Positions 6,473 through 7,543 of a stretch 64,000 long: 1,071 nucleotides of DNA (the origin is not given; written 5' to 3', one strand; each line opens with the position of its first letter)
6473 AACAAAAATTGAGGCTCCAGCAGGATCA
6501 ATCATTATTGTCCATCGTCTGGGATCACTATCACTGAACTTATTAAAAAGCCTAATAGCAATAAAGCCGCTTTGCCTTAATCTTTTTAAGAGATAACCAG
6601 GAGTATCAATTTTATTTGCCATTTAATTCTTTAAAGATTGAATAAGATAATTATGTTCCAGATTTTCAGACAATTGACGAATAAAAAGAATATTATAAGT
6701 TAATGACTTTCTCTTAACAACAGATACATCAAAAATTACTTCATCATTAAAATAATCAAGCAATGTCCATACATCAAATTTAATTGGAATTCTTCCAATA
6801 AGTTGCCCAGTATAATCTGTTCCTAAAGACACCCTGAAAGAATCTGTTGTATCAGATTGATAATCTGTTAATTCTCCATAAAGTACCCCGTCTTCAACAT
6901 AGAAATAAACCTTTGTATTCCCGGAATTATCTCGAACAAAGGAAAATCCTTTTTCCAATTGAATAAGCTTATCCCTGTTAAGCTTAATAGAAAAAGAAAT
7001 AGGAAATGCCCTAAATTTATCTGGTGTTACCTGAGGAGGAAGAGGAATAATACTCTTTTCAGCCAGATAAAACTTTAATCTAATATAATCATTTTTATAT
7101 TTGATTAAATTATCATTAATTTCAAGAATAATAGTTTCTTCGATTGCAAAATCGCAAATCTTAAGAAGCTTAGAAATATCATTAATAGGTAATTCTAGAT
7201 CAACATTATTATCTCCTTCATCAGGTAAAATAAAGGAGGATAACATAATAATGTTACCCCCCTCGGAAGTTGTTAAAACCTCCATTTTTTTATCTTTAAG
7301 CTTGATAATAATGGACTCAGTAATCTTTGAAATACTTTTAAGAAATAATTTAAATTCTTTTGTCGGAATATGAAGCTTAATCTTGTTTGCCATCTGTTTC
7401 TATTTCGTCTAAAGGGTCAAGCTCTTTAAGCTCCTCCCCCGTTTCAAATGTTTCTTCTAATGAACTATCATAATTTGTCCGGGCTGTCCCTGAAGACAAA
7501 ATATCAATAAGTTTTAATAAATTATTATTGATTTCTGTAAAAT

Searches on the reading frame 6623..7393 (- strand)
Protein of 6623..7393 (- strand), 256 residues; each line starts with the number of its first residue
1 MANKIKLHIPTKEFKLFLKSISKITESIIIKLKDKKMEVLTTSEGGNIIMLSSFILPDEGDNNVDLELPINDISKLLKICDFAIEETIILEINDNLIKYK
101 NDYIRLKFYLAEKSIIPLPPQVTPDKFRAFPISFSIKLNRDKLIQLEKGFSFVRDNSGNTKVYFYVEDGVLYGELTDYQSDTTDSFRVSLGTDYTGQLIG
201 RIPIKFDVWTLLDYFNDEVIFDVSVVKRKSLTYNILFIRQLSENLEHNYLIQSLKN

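Call 76: search_protein_families(library=phrogs, proteins=[window:6623-7393:-], max_evalue=0.00001)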
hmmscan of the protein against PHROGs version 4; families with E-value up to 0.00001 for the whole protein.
window:6623-7393:- (256 aa): 1 family
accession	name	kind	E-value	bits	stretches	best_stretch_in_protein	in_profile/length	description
phrog_223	-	DNA, RNA and nucleotide metabolism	5.2e-13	50.1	1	17-196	10-173/222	DNA polymerase processivity factor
